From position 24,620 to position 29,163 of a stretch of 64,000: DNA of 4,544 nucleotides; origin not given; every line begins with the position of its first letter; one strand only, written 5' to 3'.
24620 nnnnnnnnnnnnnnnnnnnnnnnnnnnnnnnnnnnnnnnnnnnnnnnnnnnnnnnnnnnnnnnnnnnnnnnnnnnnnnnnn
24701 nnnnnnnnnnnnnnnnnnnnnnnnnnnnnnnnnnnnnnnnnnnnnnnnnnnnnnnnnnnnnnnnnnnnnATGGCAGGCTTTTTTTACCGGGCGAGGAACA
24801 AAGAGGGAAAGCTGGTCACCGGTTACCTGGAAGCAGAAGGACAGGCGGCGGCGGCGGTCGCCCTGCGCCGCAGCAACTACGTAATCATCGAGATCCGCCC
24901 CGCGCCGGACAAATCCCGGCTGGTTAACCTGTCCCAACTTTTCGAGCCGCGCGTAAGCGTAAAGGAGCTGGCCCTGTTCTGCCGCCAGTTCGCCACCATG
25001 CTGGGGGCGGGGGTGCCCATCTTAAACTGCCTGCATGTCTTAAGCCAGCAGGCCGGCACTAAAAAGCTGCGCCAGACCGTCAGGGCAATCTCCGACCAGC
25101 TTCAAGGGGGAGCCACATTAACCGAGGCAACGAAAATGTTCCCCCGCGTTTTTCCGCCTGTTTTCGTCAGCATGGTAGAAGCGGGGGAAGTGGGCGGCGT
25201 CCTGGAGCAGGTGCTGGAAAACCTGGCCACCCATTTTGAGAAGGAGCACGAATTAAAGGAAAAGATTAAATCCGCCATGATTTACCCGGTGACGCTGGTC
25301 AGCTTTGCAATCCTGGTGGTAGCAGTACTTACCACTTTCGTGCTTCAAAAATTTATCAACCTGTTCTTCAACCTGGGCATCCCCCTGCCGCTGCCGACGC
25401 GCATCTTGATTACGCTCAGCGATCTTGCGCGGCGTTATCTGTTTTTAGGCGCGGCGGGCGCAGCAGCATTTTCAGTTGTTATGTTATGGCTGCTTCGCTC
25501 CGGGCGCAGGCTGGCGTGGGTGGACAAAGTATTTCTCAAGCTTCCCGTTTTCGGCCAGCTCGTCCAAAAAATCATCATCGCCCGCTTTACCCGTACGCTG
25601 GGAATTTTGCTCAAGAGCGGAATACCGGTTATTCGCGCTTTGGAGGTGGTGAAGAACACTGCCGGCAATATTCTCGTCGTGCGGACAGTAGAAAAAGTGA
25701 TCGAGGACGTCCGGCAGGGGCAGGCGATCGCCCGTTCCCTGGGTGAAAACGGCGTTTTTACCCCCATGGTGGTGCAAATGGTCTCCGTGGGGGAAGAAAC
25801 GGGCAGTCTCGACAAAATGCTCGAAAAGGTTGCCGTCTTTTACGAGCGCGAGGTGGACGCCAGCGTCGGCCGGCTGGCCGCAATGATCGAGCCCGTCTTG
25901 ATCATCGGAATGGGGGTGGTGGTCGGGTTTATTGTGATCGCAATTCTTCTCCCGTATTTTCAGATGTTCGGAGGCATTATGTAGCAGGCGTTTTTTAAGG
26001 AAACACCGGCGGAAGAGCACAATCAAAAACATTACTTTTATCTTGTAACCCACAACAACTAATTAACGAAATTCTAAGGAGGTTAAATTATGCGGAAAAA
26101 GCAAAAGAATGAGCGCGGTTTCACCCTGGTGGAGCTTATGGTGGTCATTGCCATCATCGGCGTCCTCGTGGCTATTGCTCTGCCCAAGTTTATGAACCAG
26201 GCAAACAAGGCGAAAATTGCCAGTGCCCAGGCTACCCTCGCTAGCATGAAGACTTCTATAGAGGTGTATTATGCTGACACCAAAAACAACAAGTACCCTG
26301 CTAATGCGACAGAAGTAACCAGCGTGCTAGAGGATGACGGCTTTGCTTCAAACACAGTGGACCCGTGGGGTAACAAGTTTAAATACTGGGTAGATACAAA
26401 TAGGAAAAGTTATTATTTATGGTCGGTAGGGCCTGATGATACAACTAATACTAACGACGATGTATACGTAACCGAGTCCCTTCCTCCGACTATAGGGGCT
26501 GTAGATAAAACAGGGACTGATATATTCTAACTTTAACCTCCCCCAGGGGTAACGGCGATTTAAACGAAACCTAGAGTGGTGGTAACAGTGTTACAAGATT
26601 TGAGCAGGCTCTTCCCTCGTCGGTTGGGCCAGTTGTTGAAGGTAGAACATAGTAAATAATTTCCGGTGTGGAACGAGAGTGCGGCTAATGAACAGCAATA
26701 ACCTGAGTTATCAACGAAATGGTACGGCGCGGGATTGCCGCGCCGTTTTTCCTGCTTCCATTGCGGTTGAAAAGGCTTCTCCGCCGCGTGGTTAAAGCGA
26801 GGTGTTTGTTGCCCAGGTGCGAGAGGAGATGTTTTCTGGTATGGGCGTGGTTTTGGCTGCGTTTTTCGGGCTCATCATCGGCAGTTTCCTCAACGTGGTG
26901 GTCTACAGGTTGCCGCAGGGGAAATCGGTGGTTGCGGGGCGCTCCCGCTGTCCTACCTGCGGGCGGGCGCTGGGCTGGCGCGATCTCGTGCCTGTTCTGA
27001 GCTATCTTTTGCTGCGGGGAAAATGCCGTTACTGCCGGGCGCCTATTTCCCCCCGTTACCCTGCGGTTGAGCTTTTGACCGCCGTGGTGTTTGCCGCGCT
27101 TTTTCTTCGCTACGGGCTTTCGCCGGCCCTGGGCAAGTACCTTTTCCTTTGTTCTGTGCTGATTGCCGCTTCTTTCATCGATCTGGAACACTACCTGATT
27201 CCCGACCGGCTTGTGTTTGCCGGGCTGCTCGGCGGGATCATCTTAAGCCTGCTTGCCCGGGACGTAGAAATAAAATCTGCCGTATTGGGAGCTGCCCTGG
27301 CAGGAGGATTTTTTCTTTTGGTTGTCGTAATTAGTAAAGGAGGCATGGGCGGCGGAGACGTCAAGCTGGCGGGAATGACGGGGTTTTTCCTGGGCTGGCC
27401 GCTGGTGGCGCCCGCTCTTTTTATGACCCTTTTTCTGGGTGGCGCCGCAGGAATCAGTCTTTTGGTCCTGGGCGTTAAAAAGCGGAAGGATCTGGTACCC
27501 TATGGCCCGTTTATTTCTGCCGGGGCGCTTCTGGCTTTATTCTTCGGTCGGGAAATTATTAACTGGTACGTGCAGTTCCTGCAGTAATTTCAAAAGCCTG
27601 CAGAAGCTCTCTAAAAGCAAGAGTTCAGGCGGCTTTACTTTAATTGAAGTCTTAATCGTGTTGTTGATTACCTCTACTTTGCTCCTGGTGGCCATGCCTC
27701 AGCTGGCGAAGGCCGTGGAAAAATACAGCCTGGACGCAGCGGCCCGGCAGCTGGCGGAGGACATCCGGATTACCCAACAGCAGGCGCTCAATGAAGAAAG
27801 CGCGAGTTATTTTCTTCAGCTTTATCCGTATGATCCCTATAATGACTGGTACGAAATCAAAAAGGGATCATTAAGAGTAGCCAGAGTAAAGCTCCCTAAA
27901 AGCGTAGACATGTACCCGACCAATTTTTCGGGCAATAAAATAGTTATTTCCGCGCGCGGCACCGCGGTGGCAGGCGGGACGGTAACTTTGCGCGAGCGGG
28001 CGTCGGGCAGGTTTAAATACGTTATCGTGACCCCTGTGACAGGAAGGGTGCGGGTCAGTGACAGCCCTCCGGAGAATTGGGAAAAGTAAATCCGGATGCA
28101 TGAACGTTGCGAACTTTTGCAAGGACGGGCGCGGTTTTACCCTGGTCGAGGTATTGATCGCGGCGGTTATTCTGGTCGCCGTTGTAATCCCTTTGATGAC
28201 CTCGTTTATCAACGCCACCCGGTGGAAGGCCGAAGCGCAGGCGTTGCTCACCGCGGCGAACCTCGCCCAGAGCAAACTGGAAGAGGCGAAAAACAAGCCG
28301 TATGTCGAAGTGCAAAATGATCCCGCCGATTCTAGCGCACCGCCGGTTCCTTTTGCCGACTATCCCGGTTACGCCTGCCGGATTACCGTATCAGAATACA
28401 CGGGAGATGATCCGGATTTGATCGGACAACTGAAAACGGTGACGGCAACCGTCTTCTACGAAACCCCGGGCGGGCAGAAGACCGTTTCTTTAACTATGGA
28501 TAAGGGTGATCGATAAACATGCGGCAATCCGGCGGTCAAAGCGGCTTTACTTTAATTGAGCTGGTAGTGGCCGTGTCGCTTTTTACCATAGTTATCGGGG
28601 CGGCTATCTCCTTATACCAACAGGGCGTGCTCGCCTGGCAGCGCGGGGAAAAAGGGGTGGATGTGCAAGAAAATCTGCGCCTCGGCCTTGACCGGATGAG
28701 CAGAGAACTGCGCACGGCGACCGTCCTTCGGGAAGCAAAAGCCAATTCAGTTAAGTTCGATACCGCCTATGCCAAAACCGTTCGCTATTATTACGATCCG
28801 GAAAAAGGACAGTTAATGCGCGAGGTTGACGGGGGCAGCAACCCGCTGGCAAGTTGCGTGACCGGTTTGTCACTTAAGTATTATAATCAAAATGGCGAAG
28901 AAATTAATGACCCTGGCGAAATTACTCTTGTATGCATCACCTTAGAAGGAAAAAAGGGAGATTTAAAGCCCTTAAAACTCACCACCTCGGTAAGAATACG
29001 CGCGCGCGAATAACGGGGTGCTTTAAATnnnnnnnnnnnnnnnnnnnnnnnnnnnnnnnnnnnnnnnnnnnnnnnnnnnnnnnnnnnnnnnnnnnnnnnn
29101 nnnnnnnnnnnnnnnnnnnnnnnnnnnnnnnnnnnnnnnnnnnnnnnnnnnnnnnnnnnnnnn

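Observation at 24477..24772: Type IV pilus locus is split by a promoter + GEMM-I c-di-GMP riboswitch + terminator directly upstream of pilC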

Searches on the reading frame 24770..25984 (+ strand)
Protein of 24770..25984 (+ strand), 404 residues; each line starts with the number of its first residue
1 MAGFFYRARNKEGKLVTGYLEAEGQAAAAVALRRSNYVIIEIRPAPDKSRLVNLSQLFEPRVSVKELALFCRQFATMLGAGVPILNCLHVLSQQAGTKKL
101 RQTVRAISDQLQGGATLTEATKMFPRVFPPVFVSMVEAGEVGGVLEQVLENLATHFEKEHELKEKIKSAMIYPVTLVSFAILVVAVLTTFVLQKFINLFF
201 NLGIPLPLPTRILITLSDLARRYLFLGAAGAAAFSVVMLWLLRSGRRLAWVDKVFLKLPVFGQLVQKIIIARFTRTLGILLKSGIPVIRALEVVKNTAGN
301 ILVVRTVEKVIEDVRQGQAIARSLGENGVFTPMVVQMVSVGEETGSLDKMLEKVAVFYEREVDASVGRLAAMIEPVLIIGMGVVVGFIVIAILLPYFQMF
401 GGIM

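Call 8: search_protein_families(library=pfam, proteins=[window:24770-25984:+])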
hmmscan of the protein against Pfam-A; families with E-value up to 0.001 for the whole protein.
window:24770-25984:+ (404 aa): 1 family
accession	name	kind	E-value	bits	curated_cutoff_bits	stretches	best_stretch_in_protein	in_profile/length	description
PF00482.28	T2SSF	-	1.1e-65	219.7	25.2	2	70-192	1-124/125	Type II secretion system (T2SS), protein F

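Call 10: find_related_loci(query=window:24770-25984:+, collection=genome_contigs, flank=4000)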
Query window:24770-25984:+ (404 aa) in genome_contigs; peptide patterns used: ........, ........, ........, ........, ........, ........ (x = any residue, [..] = any of these).
299 stretches matched a pattern; 263 encode a relative of the query (tblastn E <= 1e-3); the best 80 are kept; 80 distinct loci.
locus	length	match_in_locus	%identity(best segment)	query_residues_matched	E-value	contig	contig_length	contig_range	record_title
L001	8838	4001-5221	92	1-404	0e+0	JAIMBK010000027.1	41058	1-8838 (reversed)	MAG: Armatimonadota bacterium isolate HOT.MB2.58 Contig28, whole genome shotgun sequence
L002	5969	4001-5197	50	4-402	4e-129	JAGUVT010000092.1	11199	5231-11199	MAG: Deltaproteobacteria bacterium isolate DeMMO5_3 c_000000016274, whole genome shotgun sequence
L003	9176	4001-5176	48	4-402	8e-119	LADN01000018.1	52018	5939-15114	MAG: Peptococcaceae bacterium BRH_c4a BRHa_1000426, whole genome shotgun sequence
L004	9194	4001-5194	48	4-403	8e-117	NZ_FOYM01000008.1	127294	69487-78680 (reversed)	Desulfoscipio geothermicus DSM 3669, whole genome shotgun sequence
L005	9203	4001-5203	46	6-403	6e-116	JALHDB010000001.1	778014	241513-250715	MAG: Negativicutes bacterium isolate 1-no_shock_S1_026 scaffold_0, whole genome shotgun sequence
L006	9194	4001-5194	44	4-403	3e-110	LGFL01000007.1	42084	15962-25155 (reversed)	MAG: Thermoanaerobacterales bacterium 50_218 S_scaffold_54, whole genome shotgun sequence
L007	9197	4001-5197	45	4-403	6e-110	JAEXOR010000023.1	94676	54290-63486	MAG: Bacillota bacterium isolate OH_HBrB_152 k127_1273030, whole genome shotgun sequence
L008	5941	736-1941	43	2-403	4e-110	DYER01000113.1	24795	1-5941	MAG TPA_asm: Ammonifex sp. isolate Tomsk_66_11 Tomsk_k141_85260, whole genome shotgun sequence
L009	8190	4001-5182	44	4-399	3e-109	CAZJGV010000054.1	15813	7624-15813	MAG TPA_asm: uncultured Pelotomaculum sp. isolate SRP263991_co4_160 genome assembly, contig: NODE_5439_length_15813_cov_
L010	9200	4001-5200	46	4-403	4e-109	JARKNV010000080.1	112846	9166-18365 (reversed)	MAG: Selenomonadales bacterium isolate D110_maxbin.017 k141_99041, whole genome shotgun sequence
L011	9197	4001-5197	44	4-403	7e-108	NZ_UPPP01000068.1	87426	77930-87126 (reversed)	Lucifera butyrica isolate LUCI, whole genome shotgun sequence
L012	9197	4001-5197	44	4-403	3e-107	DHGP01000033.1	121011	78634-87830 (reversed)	MAG TPA_asm: Firmicutes bacterium UBA4795 UBA4795_contig_14584, whole genome shotgun sequence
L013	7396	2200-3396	46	4-403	3e-107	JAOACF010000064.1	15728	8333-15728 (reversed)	MAG: Negativicutes bacterium isolate SKW2 NODE_63_length_15728_cov_4.343556, whole genome shotgun sequence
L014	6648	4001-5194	41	4-403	3e-107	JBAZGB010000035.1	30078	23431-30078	MAG: Eubacteriales bacterium isolate SO_2017_LW3_34 NODE_3712_length_30078_cov_1.362225_LW162_2017, whole genome shotgun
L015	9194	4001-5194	43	4-403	6e-107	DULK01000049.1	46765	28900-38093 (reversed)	MAG TPA_asm: Syntrophomonadaceae bacterium isolate AS04akNAM_112 34441_AS04, whole genome shotgun sequence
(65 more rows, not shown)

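Call 19: find_homologous_proteins(query=window:24770-25984:+, max_evalue=1e-60)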
Query window:24770-25984:+ (404 aa): 7637 proteins with E <= 1e-60 among 8000 candidates; the best 120 are listed.
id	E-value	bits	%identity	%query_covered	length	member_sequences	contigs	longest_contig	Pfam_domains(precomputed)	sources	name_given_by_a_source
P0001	4.2e-235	798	93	100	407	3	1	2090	PF00482.29,PF28597.1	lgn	-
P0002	9.0e-210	715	81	100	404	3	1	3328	PF00482.29,PF28597.1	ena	-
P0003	6.8e-194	662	76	100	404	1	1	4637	PF00482.29,PF28597.1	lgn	-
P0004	1.8e-191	654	76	100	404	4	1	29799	PF00482.29,PF28597.1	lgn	-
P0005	2.6e-155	535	82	76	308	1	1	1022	PF00482.29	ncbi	ncbi:MAG: type II secretion system F family protein, partial [Desulfotomaculales bacterium]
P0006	2.5e-127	443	53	99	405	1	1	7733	PF00482.29,PF28597.1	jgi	-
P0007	5.7e-127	442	51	99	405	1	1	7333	PF00482.29,PF28597.1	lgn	-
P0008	1.2e-126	441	53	100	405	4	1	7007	PF00482.29,PF28597.1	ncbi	ncbi:MAG: type II secretion system F family protein [Bacillota bacterium]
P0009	1.3e-124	434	53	99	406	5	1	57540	PF00482.29,PF28597.1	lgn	-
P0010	3.5e-124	433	52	99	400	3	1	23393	PF00482.29,PF28597.1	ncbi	-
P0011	4.9e-124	432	52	99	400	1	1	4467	PF00482.29,PF28597.1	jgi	-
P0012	8.2e-124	432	52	97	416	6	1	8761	PF00482.29,PF28597.1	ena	-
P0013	3.4e-123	430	50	99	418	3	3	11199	PF00482.29,PF28597.1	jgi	jgi:type IV pilus assembly protein PilC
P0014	1.8e-121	424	51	100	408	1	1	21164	PF00482.29,PF28597.1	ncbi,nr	ncbi:hypothetical protein SY88_17655 [Clostridiales bacterium PH28_bin88]|nr:hypothetical protein SY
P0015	3.6e-121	423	50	100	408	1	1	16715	PF00482.29,PF28597.1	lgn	-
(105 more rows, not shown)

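Call 21: find_encoding_contigs(protein=P0001, flank=3000, max_places=3)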
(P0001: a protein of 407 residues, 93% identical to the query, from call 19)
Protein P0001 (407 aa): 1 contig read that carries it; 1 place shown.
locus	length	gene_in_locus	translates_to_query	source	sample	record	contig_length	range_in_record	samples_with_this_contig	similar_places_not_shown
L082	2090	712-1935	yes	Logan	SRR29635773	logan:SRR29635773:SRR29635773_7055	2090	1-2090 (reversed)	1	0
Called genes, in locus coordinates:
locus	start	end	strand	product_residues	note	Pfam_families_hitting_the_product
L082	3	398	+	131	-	?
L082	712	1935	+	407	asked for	PF28597:T2SSF_N, PF00482:T2SSF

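Call 22: find_encoding_contigs(protein=P0002, flank=3000, max_places=3)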
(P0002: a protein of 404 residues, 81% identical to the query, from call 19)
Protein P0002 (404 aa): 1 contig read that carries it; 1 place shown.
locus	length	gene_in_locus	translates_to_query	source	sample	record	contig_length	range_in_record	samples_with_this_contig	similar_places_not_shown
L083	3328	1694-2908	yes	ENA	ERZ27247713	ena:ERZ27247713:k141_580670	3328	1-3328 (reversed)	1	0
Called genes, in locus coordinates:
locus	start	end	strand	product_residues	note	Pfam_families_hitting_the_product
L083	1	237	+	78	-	?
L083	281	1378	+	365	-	PF00437:T2SSE, PF13191:AAA_16 (faint), PF13555:AAA_29 (weak), PF13401:AAA_22 (weak)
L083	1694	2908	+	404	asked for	PF28597:T2SSF_N, PF00482:T2SSF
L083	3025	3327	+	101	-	?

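Call 23: find_encoding_contigs(protein=P0003, flank=3000, max_places=3)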
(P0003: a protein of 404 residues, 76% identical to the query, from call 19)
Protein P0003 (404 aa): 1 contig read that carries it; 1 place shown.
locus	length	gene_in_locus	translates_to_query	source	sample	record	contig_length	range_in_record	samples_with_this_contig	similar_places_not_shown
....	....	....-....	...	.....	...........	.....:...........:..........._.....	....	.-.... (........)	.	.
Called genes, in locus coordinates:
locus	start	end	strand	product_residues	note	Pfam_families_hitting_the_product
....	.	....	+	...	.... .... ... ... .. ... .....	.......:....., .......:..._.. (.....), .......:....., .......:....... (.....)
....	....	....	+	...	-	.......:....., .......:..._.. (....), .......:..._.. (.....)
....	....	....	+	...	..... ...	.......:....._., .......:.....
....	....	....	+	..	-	?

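Call 24: find_encoding_contigs(protein=P0004, flank=5000, max_places=3)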
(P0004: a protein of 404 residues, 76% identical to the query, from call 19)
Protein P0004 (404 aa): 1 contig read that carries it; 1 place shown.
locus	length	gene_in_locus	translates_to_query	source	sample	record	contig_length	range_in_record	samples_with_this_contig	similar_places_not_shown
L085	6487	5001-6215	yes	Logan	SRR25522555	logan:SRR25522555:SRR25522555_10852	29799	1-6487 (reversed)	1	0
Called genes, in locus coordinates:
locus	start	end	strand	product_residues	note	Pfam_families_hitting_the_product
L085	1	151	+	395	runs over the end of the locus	PF01676:Metalloenzyme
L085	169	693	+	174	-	PF13238:AAA_18, PF13671:AAA_33 (weak), PF01202:SKI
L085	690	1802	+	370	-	PF00465:Fe-ADH, PF13685:Fe-ADH_2, PF01761:DHQ_synthase, PF24621:DHQS_C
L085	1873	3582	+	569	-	PF05157:MshEN, PF13191:AAA_16 (faint), PF00437:T2SSE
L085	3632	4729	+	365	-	PF00437:T2SSE, PF13555:AAA_29 (weak), PF13401:AAA_22 (faint)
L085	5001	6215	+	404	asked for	PF28597:T2SSF_N, PF00482:T2SSF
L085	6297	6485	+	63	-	?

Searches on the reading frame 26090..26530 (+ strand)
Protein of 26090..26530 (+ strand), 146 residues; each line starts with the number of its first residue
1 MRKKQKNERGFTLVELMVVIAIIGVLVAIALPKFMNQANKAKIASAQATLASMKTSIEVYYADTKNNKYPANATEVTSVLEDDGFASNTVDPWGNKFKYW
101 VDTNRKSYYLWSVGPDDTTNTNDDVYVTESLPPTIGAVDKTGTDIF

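Call 8: search_protein_families(library=pfam, proteins=[window:26090-26530:+])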
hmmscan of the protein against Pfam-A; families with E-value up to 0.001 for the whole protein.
window:26090-26530:+ (146 aa): 2 families
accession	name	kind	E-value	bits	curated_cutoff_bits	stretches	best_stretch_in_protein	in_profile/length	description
PF07963.17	N_methyl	-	9.9e-11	41.2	21.2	1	6-31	2-27/27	Prokaryotic N-terminal methylation motif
PF08334.16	T2SSG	-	3.1e-09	37.3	21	1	33-124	1-101/108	Type II secretion system (T2SS), protein G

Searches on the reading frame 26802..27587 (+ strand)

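Call 8: search_protein_families(library=pfam, proteins=[window:26802-27587:+])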
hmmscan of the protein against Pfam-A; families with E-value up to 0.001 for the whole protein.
window:26802-27587:+ (261 aa): 2 families
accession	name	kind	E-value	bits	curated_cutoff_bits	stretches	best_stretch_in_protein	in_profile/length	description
PF06750.18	A24_N_bact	-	8.6e-37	125.5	23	1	22-104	2-84/84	Bacterial Peptidase A24 N-terminal domain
PF01478.23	Peptidase_A24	-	1.1e-20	74.5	26.5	1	114-217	1-103/104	Type IV leader peptidase family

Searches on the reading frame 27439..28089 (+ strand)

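Call 8: search_protein_families(library=pfam, proteins=[window:27439-28089:+])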
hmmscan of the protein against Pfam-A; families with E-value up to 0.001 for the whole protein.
window:27439-28089:+ (216 aa): 2 families
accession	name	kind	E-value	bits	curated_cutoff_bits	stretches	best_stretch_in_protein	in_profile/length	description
PF07963.17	N_methyl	-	3.3e-06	26.9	21.2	1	61-86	2-27/27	Prokaryotic N-terminal methylation motif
PF12019.13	GspH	-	0.00075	20.4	21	0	101-199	1-106/108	Type II transport protein GspH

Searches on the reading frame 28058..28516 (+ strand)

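Call 8: search_protein_families(library=pfam, proteins=[window:28058-28516:+])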
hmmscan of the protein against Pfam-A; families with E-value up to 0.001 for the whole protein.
window:28058-28516:+ (152 aa): 1 family
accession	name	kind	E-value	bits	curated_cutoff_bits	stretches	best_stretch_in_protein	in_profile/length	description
PF07963.17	N_methyl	-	8.2e-06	25.6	21.2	1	25-44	5-24/27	Prokaryotic N-terminal methylation motif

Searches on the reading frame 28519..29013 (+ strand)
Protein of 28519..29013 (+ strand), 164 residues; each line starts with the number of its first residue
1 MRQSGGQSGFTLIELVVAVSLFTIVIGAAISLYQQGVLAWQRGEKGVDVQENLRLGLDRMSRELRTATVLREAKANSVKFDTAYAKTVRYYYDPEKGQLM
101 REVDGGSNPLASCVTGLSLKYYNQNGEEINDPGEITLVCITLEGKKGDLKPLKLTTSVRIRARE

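Call 8: search_protein_families(library=pfam, proteins=[window:28519-29013:+])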
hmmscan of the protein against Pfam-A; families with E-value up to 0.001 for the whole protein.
window:28519-29013:+ (164 aa): 1 family
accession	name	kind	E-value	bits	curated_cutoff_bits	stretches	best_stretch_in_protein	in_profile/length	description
PF07963.17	N_methyl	-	4.9e-07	29.5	21.2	1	7-30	4-27/27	Prokaryotic N-terminal methylation motif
